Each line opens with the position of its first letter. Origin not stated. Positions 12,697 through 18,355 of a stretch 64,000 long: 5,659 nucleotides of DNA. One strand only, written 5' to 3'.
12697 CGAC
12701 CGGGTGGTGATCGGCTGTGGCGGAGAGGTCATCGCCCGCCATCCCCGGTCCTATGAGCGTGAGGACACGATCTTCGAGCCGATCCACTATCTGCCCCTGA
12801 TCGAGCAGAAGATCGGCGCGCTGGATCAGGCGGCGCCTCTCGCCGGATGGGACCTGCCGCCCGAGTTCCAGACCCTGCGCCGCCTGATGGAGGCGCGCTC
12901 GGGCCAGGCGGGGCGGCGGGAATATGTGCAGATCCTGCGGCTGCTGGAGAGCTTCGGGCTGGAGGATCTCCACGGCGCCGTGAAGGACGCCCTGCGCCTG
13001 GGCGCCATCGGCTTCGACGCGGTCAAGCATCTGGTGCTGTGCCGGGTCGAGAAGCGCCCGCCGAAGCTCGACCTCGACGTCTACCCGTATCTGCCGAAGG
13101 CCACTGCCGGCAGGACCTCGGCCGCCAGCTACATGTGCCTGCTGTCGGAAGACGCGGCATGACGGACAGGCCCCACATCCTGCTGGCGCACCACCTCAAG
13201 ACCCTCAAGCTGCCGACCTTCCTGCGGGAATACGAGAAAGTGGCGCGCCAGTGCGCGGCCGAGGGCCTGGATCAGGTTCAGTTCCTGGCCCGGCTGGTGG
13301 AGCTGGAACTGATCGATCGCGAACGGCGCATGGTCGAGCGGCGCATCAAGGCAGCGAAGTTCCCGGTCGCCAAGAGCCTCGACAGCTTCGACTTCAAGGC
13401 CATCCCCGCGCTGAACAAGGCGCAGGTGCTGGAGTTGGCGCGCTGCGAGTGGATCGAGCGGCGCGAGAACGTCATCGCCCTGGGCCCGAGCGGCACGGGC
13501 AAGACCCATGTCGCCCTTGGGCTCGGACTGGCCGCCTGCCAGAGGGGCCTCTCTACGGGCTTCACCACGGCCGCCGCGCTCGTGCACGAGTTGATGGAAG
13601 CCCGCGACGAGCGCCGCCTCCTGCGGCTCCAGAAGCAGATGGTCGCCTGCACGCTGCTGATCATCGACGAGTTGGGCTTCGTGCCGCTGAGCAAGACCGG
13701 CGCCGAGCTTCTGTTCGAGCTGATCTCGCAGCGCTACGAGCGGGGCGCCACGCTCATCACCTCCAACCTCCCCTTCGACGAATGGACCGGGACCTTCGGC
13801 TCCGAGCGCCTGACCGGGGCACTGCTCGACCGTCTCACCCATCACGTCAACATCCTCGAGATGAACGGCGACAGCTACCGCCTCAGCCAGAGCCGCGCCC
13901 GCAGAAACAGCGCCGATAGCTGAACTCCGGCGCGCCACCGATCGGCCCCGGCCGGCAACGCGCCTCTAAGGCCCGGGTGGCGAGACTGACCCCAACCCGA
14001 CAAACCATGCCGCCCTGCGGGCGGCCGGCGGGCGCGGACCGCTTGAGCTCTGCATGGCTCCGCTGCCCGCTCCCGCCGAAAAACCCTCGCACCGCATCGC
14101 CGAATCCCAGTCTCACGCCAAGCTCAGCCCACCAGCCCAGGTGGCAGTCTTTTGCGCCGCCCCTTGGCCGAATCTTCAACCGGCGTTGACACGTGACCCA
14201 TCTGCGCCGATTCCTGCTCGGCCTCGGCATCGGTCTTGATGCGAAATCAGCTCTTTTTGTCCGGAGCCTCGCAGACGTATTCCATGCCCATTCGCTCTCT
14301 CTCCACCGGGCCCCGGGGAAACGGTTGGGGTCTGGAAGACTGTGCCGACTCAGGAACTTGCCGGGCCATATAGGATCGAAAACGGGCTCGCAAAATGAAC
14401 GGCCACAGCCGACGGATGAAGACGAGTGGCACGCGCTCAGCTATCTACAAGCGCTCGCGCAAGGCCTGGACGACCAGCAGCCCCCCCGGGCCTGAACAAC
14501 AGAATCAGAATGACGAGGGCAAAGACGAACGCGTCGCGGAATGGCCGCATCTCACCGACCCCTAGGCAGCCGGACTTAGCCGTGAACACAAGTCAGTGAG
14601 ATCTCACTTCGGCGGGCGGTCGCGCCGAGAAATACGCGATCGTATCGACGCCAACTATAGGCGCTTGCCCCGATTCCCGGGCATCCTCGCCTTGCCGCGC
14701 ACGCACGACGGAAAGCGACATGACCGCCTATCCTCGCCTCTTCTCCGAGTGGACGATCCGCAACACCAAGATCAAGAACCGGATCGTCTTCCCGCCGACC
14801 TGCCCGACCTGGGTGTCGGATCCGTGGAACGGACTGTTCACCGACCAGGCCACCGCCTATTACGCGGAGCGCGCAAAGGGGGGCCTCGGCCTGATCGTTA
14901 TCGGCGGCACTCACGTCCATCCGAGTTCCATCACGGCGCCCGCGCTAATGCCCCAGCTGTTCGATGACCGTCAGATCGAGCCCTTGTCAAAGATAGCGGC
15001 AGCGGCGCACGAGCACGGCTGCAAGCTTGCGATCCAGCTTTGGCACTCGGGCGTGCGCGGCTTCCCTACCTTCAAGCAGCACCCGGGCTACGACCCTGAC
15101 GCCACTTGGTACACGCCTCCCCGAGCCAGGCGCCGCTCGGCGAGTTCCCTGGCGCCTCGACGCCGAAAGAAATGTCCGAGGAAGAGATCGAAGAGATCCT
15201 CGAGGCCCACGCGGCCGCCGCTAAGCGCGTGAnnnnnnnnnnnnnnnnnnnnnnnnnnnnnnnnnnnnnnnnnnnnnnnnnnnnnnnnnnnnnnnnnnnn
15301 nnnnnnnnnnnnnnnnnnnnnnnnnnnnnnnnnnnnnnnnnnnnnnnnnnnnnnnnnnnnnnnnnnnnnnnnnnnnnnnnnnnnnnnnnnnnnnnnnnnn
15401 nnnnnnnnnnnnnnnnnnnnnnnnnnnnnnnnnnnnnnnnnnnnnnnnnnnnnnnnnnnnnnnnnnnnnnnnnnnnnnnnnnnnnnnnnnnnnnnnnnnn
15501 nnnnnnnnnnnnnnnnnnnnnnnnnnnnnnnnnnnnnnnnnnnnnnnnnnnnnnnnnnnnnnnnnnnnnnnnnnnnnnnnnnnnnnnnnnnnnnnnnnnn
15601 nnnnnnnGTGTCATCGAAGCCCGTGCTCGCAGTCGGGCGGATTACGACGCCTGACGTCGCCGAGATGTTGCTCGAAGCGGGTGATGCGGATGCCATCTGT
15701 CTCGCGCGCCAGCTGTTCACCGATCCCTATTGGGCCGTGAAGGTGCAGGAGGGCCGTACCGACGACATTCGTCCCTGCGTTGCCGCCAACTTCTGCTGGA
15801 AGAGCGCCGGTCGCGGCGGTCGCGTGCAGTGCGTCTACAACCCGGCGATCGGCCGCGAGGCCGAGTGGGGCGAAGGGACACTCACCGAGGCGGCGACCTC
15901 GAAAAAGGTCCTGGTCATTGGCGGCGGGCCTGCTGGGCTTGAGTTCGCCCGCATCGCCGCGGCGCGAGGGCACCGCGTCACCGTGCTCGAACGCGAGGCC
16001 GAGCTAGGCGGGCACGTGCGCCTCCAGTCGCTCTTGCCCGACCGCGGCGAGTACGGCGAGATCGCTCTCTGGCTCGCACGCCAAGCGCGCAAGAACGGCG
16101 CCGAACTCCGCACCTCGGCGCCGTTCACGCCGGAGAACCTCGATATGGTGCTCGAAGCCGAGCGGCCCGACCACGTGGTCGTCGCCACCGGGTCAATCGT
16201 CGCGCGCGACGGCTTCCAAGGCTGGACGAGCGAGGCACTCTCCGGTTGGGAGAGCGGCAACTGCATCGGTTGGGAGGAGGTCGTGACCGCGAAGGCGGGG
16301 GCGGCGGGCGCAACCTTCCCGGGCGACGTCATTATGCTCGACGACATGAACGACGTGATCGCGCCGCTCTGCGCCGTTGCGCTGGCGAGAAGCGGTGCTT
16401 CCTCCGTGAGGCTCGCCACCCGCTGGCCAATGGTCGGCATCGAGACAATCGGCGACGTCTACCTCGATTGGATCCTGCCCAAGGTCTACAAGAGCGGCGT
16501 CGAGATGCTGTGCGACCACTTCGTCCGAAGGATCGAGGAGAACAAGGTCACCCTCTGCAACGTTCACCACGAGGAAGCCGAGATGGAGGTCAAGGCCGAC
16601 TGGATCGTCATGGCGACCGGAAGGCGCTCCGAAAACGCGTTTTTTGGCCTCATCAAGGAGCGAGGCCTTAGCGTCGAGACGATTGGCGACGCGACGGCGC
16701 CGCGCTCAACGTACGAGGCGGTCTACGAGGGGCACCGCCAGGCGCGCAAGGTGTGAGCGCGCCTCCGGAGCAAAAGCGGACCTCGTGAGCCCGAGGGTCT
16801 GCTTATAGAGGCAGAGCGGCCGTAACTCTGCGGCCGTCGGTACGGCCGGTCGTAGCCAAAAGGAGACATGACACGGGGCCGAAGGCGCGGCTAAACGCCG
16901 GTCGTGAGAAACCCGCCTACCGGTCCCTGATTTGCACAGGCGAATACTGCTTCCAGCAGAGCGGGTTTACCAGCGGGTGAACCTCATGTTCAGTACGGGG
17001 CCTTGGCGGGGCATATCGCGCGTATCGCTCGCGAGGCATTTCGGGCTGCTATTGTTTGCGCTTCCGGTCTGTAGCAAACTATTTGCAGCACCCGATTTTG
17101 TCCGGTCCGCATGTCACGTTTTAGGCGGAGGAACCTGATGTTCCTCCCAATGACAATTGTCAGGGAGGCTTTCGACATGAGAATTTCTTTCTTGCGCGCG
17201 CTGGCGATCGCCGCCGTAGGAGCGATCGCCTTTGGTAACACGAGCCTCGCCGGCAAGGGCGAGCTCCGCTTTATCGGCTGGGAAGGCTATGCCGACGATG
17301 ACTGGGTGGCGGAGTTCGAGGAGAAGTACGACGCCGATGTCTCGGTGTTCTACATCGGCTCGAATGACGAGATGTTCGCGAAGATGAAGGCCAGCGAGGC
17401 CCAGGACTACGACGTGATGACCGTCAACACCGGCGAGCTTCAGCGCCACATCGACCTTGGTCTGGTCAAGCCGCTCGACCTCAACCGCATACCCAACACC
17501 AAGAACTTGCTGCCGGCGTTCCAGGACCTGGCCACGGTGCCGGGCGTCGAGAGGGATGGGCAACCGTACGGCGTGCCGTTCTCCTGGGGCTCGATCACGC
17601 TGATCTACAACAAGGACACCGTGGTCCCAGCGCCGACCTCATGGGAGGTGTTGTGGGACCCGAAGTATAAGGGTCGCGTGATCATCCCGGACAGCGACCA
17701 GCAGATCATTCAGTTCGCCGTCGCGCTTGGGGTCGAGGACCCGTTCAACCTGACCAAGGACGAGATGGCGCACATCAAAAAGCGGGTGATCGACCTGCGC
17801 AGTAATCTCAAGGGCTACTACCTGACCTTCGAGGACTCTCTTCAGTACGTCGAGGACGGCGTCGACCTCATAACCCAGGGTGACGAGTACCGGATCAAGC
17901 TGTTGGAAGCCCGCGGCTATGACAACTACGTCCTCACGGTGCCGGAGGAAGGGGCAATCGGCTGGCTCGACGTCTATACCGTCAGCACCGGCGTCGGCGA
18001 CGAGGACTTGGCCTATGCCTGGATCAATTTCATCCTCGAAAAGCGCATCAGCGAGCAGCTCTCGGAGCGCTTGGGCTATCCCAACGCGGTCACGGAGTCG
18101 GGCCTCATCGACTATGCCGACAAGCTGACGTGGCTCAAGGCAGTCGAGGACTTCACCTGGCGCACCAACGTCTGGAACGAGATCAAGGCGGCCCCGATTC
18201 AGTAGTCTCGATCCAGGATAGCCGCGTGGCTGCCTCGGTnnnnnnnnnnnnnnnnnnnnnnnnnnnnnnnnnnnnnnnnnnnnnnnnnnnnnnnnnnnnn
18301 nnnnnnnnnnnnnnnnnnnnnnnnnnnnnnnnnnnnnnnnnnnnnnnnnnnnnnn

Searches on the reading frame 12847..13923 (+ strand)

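Call 45: search_protein_families(library=pfam, proteins=[window:12847-13923:+])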
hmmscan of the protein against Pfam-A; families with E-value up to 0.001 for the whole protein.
window:12847-13923:+ (358 aa): 4 families
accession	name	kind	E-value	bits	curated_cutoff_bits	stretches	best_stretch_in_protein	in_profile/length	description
PF01695.23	IstB_IS21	-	3.2e-74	249.9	24.1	1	116-350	2-236/238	IstB-like ATP binding protein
PF00308.24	Bac_DnaA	-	6.4e-05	23.6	23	1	209-306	37-136/162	Bacterial DnaA ATPAse domain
PF13481.12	AAA_25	-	0.00011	22.4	27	1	201-279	28-115/195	AAA domain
PF02562.22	PhoH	-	0.00077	19.4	27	0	201-235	14-48/205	PhoH-like protein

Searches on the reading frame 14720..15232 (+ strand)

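Call 46: search_protein_families(library=pfam, proteins=[window:14720-15232:+])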
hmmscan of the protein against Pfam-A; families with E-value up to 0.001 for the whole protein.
window:14720-15232:+ (170 aa): 1 family
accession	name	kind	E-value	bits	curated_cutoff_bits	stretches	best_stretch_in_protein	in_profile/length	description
PF00724.26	Oxidored_FMN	-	1.6e-20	74.1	27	1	7-115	2-108/342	NADH:flavin oxidoreductase / NADH oxidase family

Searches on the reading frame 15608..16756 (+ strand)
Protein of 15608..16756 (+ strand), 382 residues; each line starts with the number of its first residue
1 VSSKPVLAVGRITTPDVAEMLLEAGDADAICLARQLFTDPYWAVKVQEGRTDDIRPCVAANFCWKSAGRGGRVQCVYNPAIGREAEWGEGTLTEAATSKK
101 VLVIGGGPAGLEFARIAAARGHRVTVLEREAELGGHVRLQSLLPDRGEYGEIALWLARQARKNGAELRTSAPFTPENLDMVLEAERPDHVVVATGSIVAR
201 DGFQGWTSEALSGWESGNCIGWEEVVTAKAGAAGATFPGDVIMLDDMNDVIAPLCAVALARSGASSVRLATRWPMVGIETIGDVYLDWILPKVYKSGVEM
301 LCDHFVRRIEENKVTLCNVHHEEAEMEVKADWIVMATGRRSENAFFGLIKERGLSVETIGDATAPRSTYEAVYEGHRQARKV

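Call 46: search_protein_families(library=pfam, proteins=[window:15608-16756:+])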
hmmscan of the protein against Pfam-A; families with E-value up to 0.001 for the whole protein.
window:15608-16756:+ (382 aa): 12 families
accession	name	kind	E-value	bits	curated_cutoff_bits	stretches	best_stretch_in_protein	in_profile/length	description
PF07992.20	Pyr_redox_2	-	2.7e-15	57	26.1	2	100-200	2-113/291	Pyridine nucleotide-disulphide oxidoreductase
PF01266.30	DAO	-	5.4e-11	43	27.9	1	100-135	1-36/353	FAD dependent oxidoreductase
PF00070.33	Pyr_redox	-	1.9e-09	38.4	22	1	100-134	1-35/82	Pyridine nucleotide-disulphide oxidoreductase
PF03486.20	HI0933_like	-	5.1e-09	36.4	50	1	100-137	2-39/244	HI0933-like protein Rossmann domain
PF12831.13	FAD_oxidored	-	8.2e-09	35.7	27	1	101-152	2-53/416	FAD dependent oxidoreductase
PF13450.12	NAD_binding_8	-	3.3e-08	34.1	21.9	1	103-140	1-38/68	NAD(P)-binding Rossmann-like domain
PF00890.30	FAD_binding_2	-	2.8e-07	30.5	20.4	1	101-137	2-38/414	FAD binding domain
PF00724.26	Oxidored_FMN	-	5.8e-07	29.5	27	1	2-52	291-341/342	NADH:flavin oxidoreductase / NADH oxidase family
PF13738.12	Pyr_redox_3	-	4.5e-06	26.6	30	0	102-131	1-197/305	Pyridine nucleotide-disulphide oxidoreductase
PF01494.25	FAD_binding_3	-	5.4e-06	26.3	22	1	100-134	3-37/349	FAD binding domain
PF01262.27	AlaDh_PNT_C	-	0.00038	20.4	23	1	97-132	24-62/214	Alanine dehydrogenase/PNT, C-terminal domain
PF01946.23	Thi4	-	0.00078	19.2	26.2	0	99-137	18-57/235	Thi4 family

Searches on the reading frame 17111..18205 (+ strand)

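Call 46: search_protein_families(library=pfam, proteins=[window:17111-18205:+])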
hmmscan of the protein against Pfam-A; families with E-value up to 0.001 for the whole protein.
window:17111-18205:+ (364 aa): 2 families
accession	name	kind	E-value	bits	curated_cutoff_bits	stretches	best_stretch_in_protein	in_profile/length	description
PF13416.11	SBP_bac_8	-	5.9e-26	92.3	27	1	65-331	2-266/279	Bacterial extracellular solute-binding protein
PF13343.11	SBP_bac_6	-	9.5e-23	81.4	24.6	1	110-325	21-219/245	Bacterial extracellular solute-binding protein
